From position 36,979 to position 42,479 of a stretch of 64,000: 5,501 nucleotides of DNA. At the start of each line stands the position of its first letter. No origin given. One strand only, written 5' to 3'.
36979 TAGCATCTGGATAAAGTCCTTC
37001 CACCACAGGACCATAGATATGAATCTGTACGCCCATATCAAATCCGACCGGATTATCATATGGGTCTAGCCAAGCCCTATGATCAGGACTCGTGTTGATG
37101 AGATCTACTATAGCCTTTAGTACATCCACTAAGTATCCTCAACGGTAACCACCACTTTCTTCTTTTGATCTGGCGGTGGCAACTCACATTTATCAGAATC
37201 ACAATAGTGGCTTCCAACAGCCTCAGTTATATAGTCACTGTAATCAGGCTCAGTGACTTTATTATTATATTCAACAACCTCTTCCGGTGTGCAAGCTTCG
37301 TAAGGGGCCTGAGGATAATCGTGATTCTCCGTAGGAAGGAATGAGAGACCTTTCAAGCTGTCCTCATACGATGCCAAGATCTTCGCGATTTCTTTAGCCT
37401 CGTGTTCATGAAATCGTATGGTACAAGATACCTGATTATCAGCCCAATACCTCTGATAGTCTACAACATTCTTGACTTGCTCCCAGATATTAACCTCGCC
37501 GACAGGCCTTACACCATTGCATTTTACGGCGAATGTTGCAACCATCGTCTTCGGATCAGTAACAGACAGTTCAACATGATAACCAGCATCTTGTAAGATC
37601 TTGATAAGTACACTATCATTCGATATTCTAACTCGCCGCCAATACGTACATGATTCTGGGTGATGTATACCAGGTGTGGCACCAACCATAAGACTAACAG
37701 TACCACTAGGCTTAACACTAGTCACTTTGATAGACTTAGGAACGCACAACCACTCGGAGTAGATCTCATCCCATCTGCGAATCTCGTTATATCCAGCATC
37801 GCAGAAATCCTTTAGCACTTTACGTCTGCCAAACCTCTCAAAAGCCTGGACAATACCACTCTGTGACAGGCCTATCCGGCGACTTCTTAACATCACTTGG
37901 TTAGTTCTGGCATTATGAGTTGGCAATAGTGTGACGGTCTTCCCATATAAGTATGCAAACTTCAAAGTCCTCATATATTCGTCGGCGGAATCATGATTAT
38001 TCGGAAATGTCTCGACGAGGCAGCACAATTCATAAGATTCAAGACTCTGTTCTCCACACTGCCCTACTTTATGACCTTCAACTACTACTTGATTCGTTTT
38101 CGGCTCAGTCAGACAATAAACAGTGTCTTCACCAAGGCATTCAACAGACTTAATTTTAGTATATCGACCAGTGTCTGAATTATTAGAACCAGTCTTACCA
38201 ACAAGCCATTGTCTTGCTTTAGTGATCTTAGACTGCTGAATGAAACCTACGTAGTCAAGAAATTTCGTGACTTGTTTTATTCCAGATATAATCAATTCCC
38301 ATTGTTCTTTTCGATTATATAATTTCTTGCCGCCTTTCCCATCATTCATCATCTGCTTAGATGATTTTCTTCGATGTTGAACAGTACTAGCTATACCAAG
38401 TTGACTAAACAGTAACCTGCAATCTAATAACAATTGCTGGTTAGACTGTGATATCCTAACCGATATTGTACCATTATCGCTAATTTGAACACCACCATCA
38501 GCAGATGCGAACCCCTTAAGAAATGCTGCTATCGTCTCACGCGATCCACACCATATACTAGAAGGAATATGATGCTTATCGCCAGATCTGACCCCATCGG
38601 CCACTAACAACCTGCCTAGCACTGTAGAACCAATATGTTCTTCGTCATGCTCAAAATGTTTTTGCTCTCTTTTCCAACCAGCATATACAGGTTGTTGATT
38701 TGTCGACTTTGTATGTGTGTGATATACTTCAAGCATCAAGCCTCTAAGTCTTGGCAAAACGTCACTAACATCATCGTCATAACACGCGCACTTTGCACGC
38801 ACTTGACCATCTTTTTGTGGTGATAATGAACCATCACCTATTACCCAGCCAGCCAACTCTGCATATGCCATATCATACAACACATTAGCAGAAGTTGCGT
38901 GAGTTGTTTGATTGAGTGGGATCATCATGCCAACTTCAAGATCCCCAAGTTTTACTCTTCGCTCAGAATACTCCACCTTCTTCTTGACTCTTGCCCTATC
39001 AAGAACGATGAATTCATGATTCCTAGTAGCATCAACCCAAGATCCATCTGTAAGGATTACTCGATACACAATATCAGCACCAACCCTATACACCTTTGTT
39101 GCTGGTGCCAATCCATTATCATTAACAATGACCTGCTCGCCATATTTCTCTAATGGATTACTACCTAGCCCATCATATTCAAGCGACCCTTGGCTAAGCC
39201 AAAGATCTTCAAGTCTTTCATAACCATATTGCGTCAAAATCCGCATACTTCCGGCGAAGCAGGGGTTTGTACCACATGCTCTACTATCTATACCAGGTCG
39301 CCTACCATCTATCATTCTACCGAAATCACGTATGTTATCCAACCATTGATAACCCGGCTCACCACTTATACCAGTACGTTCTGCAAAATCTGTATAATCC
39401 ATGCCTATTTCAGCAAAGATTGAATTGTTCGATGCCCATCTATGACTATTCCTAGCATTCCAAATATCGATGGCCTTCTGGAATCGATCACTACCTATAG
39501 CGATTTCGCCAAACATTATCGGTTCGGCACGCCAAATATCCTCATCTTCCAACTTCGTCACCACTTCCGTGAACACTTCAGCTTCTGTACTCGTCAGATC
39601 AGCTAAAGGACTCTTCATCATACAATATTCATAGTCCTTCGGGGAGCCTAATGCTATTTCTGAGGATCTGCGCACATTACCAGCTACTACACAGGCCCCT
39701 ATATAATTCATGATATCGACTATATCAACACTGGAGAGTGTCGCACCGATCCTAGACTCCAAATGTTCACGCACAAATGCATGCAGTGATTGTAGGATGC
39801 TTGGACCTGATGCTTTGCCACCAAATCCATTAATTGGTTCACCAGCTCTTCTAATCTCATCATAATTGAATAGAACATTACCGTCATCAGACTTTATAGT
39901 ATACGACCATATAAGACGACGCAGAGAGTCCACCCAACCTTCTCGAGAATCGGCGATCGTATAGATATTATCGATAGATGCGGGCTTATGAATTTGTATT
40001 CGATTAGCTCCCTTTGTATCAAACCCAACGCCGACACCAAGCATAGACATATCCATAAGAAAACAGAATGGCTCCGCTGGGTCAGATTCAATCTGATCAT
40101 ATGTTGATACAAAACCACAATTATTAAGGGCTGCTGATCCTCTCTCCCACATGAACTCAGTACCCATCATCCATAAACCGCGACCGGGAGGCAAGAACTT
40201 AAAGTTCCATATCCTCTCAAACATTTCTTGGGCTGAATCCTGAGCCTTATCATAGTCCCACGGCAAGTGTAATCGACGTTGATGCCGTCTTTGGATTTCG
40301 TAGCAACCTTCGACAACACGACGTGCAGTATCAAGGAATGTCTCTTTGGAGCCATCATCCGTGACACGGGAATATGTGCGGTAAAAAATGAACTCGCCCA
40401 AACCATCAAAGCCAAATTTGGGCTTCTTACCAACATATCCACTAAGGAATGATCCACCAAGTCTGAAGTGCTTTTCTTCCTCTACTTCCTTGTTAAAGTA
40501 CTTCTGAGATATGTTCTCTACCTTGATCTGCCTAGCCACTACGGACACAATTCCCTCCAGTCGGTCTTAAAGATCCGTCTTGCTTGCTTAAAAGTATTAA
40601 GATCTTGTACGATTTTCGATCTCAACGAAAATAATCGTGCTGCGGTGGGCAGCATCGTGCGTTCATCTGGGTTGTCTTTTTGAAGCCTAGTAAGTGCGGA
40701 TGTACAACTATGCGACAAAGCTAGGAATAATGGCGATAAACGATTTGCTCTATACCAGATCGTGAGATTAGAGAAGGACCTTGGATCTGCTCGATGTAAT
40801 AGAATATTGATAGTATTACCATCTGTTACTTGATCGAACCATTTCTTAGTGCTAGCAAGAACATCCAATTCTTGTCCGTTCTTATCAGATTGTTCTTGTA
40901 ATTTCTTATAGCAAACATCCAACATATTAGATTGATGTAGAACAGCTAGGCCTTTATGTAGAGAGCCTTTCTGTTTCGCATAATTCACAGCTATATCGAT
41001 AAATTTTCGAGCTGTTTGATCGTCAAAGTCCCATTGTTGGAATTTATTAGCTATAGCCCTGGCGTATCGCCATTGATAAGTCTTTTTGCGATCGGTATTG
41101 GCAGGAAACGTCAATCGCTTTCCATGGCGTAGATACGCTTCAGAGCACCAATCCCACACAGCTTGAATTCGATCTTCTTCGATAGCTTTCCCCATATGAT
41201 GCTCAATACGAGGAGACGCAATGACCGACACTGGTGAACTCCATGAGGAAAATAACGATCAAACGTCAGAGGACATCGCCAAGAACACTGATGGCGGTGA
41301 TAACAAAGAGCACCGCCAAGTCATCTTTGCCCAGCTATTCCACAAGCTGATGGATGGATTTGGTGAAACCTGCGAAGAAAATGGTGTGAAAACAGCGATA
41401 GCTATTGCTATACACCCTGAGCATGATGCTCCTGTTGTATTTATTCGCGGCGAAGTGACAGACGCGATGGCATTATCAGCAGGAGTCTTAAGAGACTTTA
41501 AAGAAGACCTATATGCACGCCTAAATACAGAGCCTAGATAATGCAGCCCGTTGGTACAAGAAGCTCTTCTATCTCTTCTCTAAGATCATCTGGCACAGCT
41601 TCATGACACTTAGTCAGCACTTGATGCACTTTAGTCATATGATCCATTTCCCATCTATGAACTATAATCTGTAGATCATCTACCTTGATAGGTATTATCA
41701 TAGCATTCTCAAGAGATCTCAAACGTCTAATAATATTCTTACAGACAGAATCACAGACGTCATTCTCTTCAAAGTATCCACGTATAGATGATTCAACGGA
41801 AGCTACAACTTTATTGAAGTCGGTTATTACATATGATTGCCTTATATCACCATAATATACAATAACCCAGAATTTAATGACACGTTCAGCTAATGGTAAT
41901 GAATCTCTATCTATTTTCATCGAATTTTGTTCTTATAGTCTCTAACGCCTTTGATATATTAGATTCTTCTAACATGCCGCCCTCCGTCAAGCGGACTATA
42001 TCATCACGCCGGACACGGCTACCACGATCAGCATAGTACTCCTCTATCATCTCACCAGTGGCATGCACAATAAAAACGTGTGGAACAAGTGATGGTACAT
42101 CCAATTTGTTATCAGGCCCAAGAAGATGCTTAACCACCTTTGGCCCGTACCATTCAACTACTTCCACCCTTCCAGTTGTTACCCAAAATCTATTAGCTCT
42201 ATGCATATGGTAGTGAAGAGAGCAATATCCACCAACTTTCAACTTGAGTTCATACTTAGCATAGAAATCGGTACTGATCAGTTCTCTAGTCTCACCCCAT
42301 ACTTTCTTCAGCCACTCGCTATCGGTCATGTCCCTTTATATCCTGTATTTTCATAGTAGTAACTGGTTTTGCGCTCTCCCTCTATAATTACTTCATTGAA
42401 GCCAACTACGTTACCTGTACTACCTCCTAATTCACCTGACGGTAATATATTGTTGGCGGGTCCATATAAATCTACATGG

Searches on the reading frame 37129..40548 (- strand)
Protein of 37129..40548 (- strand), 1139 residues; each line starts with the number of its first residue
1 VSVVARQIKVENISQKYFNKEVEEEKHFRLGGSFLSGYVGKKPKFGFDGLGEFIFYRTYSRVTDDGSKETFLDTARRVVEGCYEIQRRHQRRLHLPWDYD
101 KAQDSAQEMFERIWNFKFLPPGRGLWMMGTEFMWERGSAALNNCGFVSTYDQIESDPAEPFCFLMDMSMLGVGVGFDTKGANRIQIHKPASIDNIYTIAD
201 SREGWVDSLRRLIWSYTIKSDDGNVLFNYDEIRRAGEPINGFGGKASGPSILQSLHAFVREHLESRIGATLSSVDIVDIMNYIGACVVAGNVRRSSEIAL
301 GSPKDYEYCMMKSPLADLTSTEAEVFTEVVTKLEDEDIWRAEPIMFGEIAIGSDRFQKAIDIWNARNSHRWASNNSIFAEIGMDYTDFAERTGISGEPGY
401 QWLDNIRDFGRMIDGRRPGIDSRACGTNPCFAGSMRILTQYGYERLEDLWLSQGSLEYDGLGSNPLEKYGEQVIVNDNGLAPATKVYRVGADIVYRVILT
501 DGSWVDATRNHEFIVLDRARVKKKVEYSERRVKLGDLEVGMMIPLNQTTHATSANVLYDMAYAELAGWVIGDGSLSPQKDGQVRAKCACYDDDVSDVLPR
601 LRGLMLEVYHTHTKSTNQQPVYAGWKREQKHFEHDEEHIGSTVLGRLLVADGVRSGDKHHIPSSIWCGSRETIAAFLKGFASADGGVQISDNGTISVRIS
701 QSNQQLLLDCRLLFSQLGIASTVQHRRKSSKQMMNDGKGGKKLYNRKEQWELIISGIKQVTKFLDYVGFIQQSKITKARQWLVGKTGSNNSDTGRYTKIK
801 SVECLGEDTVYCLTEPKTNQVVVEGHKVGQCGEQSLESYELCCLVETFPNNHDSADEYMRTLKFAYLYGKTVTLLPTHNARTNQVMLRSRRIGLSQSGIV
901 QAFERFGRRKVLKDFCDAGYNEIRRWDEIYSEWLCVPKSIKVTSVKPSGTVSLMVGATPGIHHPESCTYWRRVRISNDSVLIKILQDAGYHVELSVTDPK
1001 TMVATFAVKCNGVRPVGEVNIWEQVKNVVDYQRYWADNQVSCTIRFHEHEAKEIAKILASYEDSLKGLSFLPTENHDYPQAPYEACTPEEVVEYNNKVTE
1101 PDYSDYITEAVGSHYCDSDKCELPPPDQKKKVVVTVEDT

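Call 70: search_protein_families(library=pfam, proteins=[window:37129-40548:-], max_evalue=0.001)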
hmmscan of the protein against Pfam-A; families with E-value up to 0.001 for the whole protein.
window:37129-40548:- (1139 aa): 5 families
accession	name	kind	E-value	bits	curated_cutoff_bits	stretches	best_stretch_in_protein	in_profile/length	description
PF17975.6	RNR_Alpha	-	4.1e-31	107.9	26.4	1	33-130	4-101/101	Ribonucleotide reductase alpha domain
PF14528.11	LAGLIDADG_3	-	1.8e-14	54.2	22.5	1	671-768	1-82/82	LAGLIDADG-like domain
PF21995.1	RNR-II_ins_dom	-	2.7e-09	37.7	27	1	194-252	35-96/107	B12-dependent ribonucleotide reductase, insertion domain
PF14890.11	Intein_splicing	-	2.4e-07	31.1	35.8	1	483-820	38-145/155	Intein splicing domain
PF00317.26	Ribonuc_red_lgN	-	0.00051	20.5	28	0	47-131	3-75/77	Ribonucleotide reductase, all-alpha domain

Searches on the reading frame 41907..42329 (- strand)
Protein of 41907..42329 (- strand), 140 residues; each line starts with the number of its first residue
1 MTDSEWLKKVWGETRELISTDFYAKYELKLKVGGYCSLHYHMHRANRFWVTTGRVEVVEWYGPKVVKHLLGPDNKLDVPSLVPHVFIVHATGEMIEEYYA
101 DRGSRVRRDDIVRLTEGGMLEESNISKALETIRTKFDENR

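Call 45: search_protein_families(library=pfam, proteins=[window:41907-42329:-], max_evalue=0.01)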
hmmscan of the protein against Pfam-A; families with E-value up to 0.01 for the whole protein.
window:41907-42329:- (140 aa): 1 family
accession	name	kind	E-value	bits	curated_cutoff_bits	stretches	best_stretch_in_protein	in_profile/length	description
PF01050.24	MannoseP_isomer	-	0.0066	17.1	23.6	0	9-114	14-114/116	Mannose-6-phosphate isomerase C-terminal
